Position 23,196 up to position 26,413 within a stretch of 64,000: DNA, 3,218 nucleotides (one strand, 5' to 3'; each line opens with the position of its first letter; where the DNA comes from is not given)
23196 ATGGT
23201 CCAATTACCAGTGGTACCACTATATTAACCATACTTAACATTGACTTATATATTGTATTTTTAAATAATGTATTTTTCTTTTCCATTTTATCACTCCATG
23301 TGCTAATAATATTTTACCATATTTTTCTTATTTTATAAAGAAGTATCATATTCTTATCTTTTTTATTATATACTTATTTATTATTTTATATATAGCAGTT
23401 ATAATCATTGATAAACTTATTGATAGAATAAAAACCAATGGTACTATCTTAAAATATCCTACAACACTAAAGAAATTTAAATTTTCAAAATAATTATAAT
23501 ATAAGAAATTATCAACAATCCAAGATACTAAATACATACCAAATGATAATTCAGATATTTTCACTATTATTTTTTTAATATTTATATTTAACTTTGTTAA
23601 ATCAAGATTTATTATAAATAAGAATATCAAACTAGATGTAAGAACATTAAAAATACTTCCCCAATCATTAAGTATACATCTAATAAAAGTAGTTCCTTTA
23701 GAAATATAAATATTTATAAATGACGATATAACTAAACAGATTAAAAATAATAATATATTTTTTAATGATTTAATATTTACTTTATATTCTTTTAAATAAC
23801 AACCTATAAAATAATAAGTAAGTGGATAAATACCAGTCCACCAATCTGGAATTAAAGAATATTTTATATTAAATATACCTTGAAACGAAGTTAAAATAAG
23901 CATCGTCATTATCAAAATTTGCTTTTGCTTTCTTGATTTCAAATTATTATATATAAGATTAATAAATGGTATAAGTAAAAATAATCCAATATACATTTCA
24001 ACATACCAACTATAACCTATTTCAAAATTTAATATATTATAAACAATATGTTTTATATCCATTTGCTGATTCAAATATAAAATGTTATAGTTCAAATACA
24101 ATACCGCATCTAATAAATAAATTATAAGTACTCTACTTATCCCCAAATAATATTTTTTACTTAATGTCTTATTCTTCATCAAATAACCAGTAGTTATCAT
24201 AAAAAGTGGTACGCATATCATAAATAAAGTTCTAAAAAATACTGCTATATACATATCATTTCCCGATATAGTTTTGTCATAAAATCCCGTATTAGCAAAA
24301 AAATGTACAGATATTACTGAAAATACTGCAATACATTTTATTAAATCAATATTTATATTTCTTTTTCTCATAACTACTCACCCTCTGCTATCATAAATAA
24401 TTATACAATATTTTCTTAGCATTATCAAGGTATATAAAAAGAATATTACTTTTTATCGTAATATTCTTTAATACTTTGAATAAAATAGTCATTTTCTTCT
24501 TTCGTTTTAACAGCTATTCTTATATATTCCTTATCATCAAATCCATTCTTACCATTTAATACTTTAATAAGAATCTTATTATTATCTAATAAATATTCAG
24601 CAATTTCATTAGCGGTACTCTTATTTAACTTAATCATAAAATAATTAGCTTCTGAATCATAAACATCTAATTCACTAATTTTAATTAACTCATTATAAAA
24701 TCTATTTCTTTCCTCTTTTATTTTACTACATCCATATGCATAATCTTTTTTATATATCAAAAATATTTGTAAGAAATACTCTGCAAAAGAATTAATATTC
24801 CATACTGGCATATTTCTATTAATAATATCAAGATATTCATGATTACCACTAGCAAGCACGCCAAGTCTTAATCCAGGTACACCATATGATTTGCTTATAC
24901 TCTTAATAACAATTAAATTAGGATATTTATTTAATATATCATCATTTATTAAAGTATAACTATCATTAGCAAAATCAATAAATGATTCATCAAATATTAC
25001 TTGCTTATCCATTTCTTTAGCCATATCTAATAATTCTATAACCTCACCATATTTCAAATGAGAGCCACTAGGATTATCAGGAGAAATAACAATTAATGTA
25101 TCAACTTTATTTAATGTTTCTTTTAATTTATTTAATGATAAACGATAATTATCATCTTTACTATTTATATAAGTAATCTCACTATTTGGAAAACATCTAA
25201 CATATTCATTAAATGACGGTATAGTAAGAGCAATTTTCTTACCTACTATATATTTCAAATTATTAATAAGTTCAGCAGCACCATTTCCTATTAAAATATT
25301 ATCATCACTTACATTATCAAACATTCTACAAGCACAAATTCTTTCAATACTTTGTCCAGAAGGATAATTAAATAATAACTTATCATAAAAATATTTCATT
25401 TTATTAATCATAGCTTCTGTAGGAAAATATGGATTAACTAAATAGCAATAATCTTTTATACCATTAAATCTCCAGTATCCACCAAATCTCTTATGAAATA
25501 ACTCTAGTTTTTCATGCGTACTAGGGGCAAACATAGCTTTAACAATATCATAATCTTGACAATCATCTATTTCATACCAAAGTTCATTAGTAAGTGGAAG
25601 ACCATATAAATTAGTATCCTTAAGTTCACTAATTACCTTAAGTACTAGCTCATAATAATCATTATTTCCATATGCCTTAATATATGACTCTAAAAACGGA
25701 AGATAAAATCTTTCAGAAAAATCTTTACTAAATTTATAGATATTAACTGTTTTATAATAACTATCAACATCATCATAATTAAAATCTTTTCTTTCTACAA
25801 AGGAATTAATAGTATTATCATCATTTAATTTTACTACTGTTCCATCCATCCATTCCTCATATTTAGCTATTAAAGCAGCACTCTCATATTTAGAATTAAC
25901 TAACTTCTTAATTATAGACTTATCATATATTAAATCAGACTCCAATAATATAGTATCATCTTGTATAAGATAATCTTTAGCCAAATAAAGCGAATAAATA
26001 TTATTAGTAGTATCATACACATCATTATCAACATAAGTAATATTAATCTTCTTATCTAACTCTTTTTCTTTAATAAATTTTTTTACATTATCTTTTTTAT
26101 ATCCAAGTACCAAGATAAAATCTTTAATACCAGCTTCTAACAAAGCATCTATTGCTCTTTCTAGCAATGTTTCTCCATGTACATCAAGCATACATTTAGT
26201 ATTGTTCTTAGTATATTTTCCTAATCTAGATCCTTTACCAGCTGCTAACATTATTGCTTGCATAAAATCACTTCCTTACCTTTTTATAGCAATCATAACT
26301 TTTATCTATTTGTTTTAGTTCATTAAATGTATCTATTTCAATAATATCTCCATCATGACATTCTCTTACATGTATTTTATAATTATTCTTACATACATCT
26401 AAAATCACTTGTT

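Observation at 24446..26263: LicC-type cytidylyltransferase fused to a HisC/CobD-type PLP enzyme: a possible kinase-free route to an activated amino-alcohol-phosphate or aminophosphonate head group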

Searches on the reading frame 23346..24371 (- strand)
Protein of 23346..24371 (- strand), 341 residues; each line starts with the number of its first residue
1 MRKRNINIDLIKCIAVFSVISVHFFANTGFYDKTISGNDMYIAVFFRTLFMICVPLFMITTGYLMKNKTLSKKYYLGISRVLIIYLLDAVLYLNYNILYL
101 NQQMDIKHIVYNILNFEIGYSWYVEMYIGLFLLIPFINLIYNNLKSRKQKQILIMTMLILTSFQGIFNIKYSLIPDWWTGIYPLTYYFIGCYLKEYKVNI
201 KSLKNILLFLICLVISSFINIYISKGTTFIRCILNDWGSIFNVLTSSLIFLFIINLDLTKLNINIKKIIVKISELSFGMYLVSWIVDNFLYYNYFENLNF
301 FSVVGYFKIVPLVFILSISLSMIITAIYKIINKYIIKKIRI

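Call 5: search_protein_families(library=pfam, proteins=[window:23346-24371:-], max_evalue=0.001)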
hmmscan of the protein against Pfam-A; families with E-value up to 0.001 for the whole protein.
window:23346-24371:- (341 aa): 1 family
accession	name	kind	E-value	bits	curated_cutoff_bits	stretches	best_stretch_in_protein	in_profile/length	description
PF01757.29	Acyl_transf_3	-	5.6e-33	114.8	31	1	6-324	2-324/326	Acyltransferase domain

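Call 6: search_protein_families(library=ncbifam, proteins=[window:23346-24371:-], max_evalue=0.001)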
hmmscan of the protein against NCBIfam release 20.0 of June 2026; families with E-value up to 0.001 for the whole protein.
window:23346-24371:- (341 aa): 0 families

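Call 69: search_protein_families(library=ncbifam, max_evalue=0.001, proteins=[window:23346-24371:-])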
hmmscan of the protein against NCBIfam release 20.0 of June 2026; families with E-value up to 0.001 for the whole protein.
window:23346-24371:- (341 aa): 0 families

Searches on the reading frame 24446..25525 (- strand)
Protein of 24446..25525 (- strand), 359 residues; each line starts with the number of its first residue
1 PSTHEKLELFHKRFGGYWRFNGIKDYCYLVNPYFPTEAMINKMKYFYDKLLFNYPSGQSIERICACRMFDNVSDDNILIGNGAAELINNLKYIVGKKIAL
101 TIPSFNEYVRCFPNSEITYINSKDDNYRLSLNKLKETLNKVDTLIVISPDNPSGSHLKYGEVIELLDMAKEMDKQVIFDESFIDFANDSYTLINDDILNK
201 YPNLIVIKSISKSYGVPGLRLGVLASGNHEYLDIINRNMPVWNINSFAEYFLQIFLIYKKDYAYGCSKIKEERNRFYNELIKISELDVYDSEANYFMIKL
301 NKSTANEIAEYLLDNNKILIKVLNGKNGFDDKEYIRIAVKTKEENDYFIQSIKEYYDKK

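Call 17: search_solved_structures(query=window:24446-25525:-, max_evalue=1e-10, show_alignments=4)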
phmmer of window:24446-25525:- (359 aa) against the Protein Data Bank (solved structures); distinct sequences matched with E-value up to 1e-10: 16.
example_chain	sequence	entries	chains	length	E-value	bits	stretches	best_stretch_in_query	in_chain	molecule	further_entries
6oux_A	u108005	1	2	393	1.7e-42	149.3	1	25-354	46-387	Threonine phosphate decarboxylase-like enzyme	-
3ftb_A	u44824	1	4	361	8.3e-31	110.8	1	18-353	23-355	Histidinol-phosphate aminotransferase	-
3fkd_A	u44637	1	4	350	2.2e-26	96.2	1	60-358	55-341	L-threonine-O-3-phosphate decarboxylase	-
1lc5_A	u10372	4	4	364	2.2e-24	89.7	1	54-353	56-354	L-Threonine-O-3-Phosphate Decarboxylase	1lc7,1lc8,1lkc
2f8j_A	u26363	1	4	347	5.5e-19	71.9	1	7-353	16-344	Histidinol-phosphate aminotransferase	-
1h1c_A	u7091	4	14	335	7.4e-19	71.5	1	8-353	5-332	HISTIDINOL-PHOSPHATE AMINOTRANSFERASE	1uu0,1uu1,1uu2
3p1t_A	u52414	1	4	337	9.9e-14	54.7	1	72-357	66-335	Putative histidinol-phosphate aminotransferase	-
3euc_A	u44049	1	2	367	1.2e-13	54.4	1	30-351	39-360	Histidinol-phosphate aminotransferase 2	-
8bj1_A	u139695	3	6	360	3.3e-13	53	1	31-352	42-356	histidinol-phosphate aminotransferase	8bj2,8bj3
8bj4_A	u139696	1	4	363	3.3e-13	52.9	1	31-352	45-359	histidinol-phosphate aminotransferase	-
1fg3_A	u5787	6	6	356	2e-12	50.4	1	51-352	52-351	HISTIDINOL PHOSPHATE AMINOTRANSFERASE | HISTIDINOL-PHOSPHATE AMINOTRANSFERASE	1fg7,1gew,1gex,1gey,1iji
7szp_A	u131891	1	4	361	2.3e-12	50.2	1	48-345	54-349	Histidinol-phosphate aminotransferase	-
8fft_A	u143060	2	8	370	1.4e-11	47.6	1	62-232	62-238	Aminotransferase class I/II-fold pyridoxal phosphate-dependent enzyme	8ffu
3ffh_A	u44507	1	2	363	2.8e-11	46.6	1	68-349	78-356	Histidinol-phosphate aminotransferase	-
3cq5_A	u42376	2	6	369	6e-11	45.5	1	31-352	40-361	Histidinol-phosphate aminotransferase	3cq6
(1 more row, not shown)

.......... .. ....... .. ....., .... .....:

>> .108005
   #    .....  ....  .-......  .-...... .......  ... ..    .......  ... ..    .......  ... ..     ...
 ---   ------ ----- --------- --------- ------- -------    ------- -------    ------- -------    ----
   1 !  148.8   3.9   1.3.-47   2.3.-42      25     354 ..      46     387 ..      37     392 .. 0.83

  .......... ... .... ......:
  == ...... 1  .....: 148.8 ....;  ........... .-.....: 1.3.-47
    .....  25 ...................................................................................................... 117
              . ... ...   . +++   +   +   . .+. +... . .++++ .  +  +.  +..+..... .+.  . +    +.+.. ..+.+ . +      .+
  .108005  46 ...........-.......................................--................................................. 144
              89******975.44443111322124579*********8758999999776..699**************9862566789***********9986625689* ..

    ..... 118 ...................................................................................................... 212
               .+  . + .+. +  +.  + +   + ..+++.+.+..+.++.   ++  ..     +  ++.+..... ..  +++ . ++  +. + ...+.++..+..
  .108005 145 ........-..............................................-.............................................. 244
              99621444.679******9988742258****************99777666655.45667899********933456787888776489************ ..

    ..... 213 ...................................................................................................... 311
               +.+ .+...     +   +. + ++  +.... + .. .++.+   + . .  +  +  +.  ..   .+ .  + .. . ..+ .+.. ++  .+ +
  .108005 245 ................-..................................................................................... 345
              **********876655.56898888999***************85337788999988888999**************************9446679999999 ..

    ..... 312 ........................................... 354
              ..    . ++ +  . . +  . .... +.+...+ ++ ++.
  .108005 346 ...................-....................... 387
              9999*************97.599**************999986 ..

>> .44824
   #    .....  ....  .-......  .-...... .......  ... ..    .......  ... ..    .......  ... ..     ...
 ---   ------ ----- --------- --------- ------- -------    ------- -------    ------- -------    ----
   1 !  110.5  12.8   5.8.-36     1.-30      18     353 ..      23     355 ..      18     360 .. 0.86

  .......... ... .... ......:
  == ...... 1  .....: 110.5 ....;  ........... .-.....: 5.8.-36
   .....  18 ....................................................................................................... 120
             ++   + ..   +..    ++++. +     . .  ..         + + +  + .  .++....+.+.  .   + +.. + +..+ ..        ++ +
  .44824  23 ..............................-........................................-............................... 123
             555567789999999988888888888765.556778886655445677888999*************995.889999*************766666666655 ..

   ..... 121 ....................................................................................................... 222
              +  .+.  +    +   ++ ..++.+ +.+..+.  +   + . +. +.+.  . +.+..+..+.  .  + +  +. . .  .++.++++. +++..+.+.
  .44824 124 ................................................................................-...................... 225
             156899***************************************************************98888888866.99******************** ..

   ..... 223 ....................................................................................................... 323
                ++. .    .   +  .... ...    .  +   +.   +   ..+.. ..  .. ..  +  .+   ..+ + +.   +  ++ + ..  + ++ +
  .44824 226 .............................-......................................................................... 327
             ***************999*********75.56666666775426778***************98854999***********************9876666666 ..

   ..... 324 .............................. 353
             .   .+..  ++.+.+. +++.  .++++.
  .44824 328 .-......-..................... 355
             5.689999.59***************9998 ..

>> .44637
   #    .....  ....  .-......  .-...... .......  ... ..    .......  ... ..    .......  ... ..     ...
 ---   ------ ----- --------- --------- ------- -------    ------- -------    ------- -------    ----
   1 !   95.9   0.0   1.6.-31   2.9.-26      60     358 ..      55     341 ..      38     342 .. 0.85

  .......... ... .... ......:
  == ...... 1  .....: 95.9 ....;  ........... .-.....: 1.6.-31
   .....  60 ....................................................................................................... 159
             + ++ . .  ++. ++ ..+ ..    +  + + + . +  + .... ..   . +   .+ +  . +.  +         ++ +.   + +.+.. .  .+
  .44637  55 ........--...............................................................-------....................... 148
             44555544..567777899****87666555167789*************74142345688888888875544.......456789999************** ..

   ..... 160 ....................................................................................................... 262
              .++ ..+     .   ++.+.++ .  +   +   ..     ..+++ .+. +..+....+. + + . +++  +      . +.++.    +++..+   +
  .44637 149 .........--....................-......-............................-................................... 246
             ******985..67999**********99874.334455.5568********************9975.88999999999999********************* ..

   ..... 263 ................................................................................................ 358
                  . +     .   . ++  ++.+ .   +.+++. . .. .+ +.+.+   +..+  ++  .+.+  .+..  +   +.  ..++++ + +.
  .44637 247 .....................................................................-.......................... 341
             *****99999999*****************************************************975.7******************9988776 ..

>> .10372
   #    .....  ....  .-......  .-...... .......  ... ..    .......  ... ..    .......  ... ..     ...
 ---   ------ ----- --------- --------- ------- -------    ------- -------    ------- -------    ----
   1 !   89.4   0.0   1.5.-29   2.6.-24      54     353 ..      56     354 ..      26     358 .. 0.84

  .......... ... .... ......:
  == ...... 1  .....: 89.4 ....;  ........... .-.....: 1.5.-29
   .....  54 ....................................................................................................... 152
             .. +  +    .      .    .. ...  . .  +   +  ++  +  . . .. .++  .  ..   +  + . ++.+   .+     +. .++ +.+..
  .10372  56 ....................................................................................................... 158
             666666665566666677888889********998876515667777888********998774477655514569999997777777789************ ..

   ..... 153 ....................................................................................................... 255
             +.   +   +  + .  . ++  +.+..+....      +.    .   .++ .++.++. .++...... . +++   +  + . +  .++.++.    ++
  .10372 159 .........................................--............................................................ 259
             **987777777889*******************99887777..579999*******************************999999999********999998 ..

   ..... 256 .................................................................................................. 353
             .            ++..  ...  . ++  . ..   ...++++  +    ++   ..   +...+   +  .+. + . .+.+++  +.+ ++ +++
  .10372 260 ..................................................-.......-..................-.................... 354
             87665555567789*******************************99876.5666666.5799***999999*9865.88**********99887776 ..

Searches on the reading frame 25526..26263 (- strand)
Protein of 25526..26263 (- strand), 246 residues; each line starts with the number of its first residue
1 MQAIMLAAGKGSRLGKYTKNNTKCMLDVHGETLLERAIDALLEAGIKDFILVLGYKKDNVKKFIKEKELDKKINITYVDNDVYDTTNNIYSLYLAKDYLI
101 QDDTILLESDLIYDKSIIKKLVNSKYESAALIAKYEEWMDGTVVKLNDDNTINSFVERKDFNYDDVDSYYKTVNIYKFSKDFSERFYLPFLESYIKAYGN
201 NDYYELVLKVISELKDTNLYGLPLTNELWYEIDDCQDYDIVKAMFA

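Call 33: search_solved_structures(query=window:25526-26263:-, max_evalue=0.000001, show_alignments=3)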
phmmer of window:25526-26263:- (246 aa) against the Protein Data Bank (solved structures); distinct sequences matched with E-value up to 0.000001: 7.
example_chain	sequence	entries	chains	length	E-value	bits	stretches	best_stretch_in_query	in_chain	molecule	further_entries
1jyk_A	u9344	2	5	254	5.1e-14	56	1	2-239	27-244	CTP:phosphocholine Cytidylyltransferase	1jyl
6pd1_A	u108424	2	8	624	1.4e-10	44.8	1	2-160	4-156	Nucleotidyl transferase/aminotransferase, class V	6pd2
2xme_A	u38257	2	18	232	2.1e-09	41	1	1-192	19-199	CTP-INOSITOL-1-PHOSPHATE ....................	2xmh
4mnd_A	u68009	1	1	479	1.4e-08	38.2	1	1-192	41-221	CTP L-myo-inositol-1-phosphate cytidylyltransferase/CDP-L-myo-inositol myo-inositolphospho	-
6jq8_A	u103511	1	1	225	6.1e-07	32.9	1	3-203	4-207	Putative 6-deoxy-D-mannoheptose pathway protein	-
7d72_K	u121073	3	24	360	7e-07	32.7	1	1-160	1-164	Mannose-1-phosphate guanyltransferase beta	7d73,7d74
5xhw_A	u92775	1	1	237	7.1e-07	32.7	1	3-203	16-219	Putative 6-deoxy-D-mannoheptose pathway protein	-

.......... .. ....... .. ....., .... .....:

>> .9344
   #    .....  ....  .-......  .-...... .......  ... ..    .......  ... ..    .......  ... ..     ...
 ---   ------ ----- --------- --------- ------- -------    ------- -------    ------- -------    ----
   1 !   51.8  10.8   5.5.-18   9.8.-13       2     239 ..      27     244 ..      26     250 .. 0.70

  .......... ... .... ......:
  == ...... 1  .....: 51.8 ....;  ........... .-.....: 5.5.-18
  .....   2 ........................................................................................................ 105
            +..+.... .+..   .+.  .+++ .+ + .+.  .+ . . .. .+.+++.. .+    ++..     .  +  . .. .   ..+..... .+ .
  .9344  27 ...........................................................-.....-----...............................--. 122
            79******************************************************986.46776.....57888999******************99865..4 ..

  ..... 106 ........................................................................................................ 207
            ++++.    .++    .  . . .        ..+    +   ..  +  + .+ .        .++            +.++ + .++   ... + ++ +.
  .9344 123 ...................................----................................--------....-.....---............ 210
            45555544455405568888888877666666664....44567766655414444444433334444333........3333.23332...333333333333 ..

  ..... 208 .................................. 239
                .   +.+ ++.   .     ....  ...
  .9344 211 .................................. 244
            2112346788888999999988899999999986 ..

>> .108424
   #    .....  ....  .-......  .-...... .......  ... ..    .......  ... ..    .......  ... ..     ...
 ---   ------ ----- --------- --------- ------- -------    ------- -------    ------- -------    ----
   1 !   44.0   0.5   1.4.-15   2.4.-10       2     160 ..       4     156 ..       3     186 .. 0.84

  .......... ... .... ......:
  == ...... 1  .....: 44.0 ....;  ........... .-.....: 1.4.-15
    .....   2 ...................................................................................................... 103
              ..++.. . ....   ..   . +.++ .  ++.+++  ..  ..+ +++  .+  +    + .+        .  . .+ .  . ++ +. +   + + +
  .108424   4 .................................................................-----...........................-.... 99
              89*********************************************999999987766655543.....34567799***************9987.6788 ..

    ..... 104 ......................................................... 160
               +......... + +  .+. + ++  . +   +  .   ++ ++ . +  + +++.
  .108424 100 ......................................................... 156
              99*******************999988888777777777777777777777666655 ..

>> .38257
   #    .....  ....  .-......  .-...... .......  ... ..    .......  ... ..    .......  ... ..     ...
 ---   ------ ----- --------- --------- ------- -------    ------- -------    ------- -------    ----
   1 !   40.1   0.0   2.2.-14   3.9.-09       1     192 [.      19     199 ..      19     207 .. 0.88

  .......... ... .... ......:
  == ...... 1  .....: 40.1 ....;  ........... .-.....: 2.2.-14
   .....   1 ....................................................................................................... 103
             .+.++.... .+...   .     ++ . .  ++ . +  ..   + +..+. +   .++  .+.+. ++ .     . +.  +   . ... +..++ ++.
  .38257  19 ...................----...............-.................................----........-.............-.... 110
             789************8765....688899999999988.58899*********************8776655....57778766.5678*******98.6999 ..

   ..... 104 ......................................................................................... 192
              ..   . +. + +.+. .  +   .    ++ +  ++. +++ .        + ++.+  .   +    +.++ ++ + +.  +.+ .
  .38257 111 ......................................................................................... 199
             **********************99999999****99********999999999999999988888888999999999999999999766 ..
